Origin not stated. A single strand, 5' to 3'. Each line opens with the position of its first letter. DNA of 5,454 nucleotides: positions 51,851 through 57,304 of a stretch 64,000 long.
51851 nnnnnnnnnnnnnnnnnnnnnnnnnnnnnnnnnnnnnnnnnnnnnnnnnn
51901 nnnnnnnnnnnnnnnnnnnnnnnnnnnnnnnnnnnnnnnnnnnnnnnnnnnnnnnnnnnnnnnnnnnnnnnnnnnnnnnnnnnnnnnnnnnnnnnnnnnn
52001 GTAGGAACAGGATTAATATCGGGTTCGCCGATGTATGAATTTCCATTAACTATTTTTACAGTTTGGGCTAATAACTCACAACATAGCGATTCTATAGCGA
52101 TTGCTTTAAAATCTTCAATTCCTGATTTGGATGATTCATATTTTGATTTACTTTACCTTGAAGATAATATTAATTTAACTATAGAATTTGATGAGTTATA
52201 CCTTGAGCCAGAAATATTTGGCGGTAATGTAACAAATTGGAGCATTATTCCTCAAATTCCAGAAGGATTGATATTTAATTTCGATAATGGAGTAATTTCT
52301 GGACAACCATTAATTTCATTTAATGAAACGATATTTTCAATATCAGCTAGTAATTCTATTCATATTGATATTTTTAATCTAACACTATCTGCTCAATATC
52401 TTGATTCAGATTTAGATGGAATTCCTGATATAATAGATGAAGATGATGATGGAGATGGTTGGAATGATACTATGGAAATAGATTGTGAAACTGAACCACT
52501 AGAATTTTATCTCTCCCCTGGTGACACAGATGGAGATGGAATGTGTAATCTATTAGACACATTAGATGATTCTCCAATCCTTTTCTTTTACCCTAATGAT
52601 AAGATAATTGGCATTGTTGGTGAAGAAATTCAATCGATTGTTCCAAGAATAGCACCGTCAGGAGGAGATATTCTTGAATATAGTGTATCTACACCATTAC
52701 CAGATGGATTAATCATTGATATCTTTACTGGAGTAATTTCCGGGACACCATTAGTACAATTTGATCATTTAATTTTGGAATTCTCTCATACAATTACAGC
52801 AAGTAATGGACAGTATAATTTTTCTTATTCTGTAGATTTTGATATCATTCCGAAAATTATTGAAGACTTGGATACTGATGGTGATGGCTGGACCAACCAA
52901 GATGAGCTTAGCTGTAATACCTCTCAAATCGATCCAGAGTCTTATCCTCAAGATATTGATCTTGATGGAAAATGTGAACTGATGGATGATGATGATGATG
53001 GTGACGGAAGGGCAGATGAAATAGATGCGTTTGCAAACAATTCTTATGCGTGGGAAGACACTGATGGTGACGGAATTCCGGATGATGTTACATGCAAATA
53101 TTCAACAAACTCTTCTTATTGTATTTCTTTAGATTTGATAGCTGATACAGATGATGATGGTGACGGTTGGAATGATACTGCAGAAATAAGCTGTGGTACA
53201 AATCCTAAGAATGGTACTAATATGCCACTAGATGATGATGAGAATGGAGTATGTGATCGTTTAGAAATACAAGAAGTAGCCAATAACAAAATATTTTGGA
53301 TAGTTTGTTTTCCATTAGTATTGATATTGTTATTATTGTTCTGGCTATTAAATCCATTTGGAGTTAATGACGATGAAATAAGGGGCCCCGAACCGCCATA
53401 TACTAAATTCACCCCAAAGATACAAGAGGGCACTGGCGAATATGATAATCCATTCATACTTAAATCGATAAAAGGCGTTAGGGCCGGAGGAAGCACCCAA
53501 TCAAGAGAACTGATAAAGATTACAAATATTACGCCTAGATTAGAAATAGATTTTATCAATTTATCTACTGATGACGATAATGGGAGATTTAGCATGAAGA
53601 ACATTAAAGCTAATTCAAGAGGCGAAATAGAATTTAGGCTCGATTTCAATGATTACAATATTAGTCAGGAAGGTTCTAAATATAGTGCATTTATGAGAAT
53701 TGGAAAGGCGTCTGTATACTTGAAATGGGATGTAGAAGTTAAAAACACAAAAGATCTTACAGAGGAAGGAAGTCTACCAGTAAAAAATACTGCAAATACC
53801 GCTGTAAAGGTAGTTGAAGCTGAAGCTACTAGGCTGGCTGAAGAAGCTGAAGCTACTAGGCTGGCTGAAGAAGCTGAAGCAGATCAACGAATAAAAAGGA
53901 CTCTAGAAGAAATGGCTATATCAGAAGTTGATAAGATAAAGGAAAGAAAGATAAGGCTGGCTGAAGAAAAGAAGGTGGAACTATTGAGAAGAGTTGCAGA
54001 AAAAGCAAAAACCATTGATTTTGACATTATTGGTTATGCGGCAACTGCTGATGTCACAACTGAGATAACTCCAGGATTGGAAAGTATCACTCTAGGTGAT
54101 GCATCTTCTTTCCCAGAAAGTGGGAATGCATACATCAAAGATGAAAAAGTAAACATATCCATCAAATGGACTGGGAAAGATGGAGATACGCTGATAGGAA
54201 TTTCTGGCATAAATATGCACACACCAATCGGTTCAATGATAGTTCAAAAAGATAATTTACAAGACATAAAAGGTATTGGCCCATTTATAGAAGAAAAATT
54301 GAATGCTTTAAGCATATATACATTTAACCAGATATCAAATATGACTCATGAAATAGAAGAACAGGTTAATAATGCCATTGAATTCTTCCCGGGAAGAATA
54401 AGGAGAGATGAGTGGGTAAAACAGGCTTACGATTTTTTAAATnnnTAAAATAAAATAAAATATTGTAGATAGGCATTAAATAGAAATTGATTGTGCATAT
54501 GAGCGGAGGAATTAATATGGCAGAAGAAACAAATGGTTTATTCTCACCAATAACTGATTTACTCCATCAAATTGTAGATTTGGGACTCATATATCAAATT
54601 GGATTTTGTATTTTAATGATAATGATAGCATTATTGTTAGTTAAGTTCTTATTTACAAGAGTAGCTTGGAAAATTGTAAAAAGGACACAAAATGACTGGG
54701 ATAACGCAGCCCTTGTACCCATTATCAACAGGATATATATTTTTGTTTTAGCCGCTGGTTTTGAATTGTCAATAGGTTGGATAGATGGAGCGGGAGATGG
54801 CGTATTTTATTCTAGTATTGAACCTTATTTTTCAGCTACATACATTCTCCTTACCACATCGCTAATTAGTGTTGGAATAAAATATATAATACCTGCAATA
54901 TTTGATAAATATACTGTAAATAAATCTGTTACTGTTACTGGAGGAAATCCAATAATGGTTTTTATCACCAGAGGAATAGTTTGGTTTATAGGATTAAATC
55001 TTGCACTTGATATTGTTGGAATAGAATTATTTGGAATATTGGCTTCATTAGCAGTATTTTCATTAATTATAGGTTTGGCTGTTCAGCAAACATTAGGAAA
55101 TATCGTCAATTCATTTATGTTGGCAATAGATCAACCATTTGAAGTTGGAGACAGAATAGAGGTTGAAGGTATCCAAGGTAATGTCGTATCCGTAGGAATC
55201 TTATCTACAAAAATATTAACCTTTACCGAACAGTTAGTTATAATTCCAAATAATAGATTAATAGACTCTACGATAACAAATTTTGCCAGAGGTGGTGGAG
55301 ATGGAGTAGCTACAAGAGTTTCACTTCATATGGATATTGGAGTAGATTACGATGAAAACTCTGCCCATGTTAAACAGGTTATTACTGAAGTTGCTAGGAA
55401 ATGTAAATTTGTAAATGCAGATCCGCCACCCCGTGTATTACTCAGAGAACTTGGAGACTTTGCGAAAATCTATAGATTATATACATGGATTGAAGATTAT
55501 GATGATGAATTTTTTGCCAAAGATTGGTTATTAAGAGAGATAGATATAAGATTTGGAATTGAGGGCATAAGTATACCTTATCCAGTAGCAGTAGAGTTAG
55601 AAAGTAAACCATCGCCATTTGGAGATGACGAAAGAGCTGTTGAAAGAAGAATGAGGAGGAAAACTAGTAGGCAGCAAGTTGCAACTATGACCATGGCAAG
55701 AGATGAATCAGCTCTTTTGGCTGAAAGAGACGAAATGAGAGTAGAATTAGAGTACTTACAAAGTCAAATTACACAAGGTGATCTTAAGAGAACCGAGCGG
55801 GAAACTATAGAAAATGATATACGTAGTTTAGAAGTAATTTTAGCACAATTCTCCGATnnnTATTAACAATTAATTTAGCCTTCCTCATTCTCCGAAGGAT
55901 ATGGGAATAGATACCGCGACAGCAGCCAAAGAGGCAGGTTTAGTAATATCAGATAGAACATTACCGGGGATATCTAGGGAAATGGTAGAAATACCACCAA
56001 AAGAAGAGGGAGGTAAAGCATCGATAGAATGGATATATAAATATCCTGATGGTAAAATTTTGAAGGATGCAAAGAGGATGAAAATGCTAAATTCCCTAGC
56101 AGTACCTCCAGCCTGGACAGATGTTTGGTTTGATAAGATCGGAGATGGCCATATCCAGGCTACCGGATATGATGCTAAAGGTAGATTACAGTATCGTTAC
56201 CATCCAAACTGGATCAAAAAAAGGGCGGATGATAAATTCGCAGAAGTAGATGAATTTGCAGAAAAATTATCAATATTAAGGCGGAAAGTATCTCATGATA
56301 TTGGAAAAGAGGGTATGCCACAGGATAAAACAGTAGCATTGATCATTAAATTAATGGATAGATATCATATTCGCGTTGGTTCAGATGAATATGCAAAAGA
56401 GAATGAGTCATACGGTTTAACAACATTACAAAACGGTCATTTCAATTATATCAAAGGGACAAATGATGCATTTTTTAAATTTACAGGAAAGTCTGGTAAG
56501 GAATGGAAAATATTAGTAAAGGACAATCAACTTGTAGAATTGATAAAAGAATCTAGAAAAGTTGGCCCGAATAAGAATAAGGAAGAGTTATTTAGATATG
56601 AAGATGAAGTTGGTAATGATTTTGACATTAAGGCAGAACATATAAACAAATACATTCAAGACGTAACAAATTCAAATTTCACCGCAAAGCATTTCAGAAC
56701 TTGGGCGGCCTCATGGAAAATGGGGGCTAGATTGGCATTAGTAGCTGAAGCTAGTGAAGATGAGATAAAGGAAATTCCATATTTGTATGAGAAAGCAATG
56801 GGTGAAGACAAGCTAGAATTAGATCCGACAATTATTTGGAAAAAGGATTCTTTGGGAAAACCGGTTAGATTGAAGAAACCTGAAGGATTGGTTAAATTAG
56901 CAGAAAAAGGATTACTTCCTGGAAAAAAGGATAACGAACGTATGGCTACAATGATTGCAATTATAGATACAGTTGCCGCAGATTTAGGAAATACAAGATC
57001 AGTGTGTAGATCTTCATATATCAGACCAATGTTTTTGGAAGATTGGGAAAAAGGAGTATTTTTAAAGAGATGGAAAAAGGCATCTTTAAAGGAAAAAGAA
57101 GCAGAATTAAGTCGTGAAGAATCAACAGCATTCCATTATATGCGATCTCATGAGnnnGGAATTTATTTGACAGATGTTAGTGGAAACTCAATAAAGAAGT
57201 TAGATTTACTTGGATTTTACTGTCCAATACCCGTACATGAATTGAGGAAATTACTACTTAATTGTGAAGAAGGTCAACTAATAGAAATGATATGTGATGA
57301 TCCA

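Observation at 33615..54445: The soluble coiled-coil protein and the tail of the giant surface protein end in the same module, a possible surface-to-cytoplasm linkage system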

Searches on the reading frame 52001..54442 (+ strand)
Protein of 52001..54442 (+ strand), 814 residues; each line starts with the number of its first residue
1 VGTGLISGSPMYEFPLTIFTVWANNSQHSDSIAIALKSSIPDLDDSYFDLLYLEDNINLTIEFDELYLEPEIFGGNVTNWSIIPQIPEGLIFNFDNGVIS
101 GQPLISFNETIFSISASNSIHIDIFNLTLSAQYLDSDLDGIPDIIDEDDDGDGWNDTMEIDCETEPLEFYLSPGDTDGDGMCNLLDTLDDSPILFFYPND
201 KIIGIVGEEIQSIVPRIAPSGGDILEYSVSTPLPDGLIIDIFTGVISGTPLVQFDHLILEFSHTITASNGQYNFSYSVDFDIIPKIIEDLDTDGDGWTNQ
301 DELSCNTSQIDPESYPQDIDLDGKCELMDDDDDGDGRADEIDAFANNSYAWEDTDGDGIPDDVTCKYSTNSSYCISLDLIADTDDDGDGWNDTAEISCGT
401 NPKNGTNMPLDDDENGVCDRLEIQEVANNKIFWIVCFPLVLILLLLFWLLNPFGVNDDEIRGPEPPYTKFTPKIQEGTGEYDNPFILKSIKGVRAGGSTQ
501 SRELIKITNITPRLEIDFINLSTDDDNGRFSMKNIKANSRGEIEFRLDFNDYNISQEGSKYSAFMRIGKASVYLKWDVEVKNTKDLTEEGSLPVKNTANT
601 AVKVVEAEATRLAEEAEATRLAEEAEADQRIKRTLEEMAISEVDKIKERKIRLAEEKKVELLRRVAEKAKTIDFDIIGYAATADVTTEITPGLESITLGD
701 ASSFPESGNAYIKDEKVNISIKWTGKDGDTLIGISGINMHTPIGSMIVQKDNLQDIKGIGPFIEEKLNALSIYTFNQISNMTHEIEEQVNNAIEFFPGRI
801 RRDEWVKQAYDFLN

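Call 5: search_protein_families(library=pfam, proteins=[window:52001-54442:+], max_evalue=0.1)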
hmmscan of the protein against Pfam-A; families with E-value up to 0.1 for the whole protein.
window:52001-54442:+ (814 aa): 2 families
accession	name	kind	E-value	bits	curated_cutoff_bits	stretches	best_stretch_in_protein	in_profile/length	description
PF05345.18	He_PIG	-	2.7e-10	41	24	1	211-271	20-83/96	Putative Ig domain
PF18884.5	TSP3_bac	-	0.0013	19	25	1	384-404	1-21/22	Bacterial TSP3 repeat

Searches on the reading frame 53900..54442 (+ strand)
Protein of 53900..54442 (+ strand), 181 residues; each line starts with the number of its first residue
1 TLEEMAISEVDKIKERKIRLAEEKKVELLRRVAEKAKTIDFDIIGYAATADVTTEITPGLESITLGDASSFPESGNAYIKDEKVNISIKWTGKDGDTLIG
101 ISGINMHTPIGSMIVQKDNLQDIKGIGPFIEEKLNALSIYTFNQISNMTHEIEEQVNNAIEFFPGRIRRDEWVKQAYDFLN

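Call 8: search_protein_families(library=pfam, proteins=[window:53900-54442:+], max_evalue=10)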
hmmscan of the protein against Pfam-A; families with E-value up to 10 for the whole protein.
window:53900-54442:+ (181 aa): 2 families
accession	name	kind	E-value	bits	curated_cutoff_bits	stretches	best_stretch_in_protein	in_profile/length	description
PF17385.8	LBP_M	-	0.049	13.6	25.2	1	63-162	66-157/221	Lacto-N-biose phosphorylase central domain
PF11731.14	Cdd1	-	0.081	13.6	25.5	1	118-148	6-36/86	Pathogenicity locus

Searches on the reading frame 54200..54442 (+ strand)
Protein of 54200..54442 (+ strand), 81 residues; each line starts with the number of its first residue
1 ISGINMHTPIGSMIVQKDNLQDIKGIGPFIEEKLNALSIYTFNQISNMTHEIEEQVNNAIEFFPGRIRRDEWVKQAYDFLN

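Call 8: search_protein_families(library=pfam, proteins=[window:54200-54442:+], max_evalue=10)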
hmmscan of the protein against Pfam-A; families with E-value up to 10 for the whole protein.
window:54200-54442:+ (81 aa): 2 families
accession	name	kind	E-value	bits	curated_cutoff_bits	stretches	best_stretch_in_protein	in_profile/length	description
PF11731.14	Cdd1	-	0.024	15.3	25.5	1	18-49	6-37/86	Pathogenicity locus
PF14520.12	HHH_5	-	0.26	12.2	27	1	19-48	3-32/57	Helix-hairpin-helix domain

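Call 10: search_solved_structures(query=window:54200-54442:+, max_evalue=10, show_alignments=3)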
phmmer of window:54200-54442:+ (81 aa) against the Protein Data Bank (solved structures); distinct sequences matched with E-value up to 10: 8.
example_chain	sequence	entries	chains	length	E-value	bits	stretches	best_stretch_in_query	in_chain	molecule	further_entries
8yy9_O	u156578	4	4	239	4.1e-10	43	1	16-76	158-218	Reaction center protein O chain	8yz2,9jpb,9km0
9wqv_a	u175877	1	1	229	8.8e-10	41.9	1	17-76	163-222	NADH:ubiquinone oxidoreductase 41 kd complex i subunit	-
4f4y_A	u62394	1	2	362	0.11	16.1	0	18-72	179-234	DNA polymerase IV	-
5t57_A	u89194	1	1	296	0.36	14.5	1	29-74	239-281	Semialdehyde dehydrogenase NAD-binding protein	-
4f4w_A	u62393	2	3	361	0.59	13.9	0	18-72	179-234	DNA polymerase IV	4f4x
1k1q_A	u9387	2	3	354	1.2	12.9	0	18-58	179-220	DBH protein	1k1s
3bq0_A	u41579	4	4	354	1.2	12.8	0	18-58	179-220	DNA polymerase IV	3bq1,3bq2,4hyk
4nlg_A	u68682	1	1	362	1.4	12.7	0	18-58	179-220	DNA polymerase IV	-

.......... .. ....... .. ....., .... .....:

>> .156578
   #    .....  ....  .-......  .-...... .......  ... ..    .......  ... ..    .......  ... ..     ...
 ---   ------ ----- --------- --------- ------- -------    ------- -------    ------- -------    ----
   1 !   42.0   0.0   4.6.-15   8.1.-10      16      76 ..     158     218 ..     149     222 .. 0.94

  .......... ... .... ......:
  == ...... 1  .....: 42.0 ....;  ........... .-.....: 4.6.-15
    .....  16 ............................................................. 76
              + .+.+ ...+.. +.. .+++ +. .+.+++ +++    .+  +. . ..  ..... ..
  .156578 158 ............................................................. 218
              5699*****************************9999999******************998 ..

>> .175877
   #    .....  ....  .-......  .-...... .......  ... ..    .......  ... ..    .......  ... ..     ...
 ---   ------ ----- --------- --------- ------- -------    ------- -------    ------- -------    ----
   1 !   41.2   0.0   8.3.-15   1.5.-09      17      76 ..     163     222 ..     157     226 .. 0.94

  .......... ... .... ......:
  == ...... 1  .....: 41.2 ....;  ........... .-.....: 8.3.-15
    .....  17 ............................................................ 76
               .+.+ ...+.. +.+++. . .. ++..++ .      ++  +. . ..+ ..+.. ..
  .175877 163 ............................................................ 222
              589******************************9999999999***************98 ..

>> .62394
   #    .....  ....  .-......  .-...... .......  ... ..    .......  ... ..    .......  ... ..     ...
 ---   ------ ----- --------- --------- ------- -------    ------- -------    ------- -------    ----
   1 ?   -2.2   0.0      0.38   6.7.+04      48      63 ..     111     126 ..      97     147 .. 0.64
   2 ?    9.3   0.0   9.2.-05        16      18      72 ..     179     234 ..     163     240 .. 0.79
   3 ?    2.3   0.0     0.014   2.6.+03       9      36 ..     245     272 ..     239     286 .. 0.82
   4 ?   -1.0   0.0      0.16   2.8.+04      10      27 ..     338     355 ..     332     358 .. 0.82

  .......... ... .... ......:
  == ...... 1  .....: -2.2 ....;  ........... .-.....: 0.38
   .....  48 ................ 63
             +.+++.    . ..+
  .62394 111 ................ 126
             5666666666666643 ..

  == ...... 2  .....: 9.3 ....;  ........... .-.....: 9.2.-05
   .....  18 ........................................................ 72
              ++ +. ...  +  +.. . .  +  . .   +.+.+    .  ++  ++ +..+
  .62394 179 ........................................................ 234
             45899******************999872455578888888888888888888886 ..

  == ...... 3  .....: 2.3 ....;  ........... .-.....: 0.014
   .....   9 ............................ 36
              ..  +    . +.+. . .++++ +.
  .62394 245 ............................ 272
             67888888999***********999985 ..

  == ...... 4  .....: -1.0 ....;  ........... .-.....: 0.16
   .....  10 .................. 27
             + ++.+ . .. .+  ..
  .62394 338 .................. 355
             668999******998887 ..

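Call 11: search_protein_families(library=ncbifam, proteins=[window:54200-54442:+], max_evalue=10)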
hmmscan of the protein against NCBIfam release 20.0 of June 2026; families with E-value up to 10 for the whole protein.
window:54200-54442:+ (81 aa): 9 families
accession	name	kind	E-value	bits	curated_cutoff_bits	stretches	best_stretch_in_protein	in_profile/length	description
NF009040.0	PRK12373.1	equivalog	4.5e-16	59.6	514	1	16-78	321-382/400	NADH-quinone oxidoreductase subunit E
NF008966.0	PRK12311.1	equivalog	1.3e-11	44.3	526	1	16-79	267-329/334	30S ribosomal protein S2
NF008916.0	PRK12278.1-4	equivalog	6.1e-11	42.6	193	1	16-77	158-219/223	50S ribosomal protein L21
NF008915.0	PRK12278.1-1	equivalog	1.1e-10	41.8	281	1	17-79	152-213/216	50S ribosomal protein L21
NF045508.1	PhasinPhaH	equivalog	1.9e-06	28.2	250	1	13-79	166-231/234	phasin PhaH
NF002882.0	PRK03348.1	equivalog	0.01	14.6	389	1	16-55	178-218/461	DNA polymerase IV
NF002292.0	PRK01216.1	equivalog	0.024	13.7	339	1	15-72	175-233/351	DNA polymerase IV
TIGR02134.1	transald_staph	equivalog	0.047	13.4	281.95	1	33-68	114-149/236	transaldolase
NF002677.0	PRK02406.1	equivalog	0.048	12.7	256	1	13-50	175-212/357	DNA polymerase IV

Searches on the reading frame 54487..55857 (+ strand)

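Call 5: search_protein_families(library=pfam, proteins=[window:54487-55857:+], max_evalue=0.1)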
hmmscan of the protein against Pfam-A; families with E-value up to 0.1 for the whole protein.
window:54487-55857:+ (457 aa): 2 families
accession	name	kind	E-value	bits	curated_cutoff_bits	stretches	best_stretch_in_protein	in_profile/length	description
PF00924.24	MS_channel_2nd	-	1.7e-19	70.1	20.2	1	202-268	2-68/68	Mechanosensitive ion channel, beta-domain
PF21082.3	MS_channel_3rd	-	3.4e-09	37.5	21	1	282-363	3-88/88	Mechanosensitive ion channel MscS, C-terminal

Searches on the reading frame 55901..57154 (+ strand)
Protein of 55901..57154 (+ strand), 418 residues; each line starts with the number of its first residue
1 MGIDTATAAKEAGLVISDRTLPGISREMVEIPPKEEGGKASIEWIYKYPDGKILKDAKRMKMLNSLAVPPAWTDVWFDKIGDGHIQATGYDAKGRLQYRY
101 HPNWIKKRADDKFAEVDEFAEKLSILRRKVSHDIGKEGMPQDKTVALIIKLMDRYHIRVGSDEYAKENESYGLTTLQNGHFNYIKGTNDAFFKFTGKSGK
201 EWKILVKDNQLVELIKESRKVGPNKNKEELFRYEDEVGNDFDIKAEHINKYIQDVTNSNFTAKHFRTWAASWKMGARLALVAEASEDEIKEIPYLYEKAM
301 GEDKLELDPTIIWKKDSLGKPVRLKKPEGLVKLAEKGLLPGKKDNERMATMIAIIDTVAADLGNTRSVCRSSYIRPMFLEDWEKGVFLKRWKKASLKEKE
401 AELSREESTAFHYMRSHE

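Call 5: search_protein_families(library=pfam, proteins=[window:55901-57154:+], max_evalue=0.1)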
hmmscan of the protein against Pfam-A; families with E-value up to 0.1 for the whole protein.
window:55901-57154:+ (418 aa): 2 families
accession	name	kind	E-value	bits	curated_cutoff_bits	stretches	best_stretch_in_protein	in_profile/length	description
PF01028.25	Topoisom_I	-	7.9e-32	110.9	23.7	1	106-300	6-186/228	Eukaryotic DNA topoisomerase I, catalytic core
PF21338.2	Top1B_N_bact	-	1.1e-15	57.5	27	1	44-91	2-49/49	Bacterial DNA topoisomerase IB, N-terminal domain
